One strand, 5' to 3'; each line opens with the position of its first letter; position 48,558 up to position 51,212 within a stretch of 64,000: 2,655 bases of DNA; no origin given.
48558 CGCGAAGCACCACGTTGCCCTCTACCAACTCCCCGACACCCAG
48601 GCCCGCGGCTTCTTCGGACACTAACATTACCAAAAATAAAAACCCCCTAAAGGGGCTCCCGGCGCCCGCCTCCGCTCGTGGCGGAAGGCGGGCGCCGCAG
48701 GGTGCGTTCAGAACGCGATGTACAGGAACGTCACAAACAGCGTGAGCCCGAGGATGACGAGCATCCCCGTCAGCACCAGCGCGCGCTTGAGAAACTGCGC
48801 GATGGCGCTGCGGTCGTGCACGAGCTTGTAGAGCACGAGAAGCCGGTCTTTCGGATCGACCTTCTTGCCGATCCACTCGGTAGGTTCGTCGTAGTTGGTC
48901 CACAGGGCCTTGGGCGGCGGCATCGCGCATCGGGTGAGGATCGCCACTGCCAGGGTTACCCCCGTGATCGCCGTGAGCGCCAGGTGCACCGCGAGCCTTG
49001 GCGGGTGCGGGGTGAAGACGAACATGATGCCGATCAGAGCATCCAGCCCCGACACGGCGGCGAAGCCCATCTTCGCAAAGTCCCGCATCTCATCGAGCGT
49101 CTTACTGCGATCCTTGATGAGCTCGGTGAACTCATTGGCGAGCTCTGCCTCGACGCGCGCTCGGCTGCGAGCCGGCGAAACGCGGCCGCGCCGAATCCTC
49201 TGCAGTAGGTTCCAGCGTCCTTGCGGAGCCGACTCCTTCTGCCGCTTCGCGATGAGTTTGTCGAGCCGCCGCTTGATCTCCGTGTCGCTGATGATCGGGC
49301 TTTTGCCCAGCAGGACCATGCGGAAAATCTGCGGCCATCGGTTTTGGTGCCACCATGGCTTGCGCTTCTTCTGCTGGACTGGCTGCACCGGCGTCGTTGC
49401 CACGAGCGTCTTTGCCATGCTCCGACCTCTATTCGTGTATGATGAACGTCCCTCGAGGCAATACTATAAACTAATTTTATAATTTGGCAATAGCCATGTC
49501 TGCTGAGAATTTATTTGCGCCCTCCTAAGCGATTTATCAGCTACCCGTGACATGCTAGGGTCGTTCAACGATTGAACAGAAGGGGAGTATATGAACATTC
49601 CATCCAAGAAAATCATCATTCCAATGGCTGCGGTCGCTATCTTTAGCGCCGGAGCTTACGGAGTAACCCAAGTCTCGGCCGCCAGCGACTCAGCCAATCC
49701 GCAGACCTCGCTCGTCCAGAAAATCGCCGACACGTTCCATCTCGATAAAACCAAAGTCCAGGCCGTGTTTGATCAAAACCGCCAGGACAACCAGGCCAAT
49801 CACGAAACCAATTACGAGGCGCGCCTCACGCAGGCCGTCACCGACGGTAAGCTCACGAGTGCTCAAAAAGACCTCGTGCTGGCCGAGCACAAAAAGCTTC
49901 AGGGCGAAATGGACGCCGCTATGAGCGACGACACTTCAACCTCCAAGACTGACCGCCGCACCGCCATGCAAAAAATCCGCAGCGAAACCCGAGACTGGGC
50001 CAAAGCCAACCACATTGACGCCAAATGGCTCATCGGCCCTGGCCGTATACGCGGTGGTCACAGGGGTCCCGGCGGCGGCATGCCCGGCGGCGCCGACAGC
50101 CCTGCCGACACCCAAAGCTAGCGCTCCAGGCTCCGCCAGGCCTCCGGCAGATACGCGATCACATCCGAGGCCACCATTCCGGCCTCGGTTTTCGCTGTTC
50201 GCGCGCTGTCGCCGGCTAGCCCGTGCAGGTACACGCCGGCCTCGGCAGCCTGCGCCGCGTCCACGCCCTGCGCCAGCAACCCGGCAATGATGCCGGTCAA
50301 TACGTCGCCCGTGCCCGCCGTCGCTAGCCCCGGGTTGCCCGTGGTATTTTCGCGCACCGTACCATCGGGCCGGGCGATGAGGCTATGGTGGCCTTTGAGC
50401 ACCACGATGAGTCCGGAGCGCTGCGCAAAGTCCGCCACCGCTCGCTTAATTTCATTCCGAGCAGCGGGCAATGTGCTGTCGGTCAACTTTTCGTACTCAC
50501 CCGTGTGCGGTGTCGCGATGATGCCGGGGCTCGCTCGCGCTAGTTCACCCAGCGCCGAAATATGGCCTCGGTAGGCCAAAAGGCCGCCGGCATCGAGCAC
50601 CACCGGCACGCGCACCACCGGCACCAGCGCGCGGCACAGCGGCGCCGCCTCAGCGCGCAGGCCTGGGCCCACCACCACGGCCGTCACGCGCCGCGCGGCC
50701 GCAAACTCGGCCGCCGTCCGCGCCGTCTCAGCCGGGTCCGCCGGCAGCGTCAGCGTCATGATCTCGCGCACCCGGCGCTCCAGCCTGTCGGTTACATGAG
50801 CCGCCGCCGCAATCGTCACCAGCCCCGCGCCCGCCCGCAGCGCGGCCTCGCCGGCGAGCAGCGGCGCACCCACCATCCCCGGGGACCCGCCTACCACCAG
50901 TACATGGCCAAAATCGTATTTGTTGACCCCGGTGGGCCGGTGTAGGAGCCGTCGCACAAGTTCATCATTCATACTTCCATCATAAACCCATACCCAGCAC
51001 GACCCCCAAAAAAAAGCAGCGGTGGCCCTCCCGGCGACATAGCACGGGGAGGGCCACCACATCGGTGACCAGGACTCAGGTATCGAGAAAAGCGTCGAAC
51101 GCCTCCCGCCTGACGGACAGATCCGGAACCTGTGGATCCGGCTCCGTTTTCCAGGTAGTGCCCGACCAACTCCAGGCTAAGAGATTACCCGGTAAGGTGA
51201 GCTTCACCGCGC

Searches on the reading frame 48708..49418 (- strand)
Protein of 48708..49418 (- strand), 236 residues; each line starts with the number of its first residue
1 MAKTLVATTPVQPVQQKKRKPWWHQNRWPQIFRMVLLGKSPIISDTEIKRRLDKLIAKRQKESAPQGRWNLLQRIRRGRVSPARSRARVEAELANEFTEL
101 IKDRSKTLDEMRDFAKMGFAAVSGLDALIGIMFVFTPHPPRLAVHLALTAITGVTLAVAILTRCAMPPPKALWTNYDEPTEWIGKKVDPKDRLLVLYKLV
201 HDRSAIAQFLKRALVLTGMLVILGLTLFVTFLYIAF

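Call 31: find_related_loci(query=window:48708-49418:-, collection=metagenome_contigs, flank=10000)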
Query window:48708-49418:- (236 aa) in metagenome_contigs; peptide patterns used: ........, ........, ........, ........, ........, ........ (x = any residue, [..] = any of these).
206 stretches matched a pattern, but none encodes a relative of the query by tblastn (E <= 1e-3).

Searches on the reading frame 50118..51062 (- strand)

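Call 41: search_protein_families(library=pfam, proteins=[window:50118-51062:-], max_evalue=0.0001)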
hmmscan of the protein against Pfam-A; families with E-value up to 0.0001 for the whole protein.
window:50118-51062:- (314 aa): 2 families
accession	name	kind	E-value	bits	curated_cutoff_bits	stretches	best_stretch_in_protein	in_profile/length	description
PF01256.23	Carb_kinase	-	4e-51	174.3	27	1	54-306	1-241/242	NAD(P)H-hydrate dehydratase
PF08543.17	Phos_pyr_kin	-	4.3e-06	26.7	27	1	148-279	88-228/246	Phosphomethylpyrimidine kinase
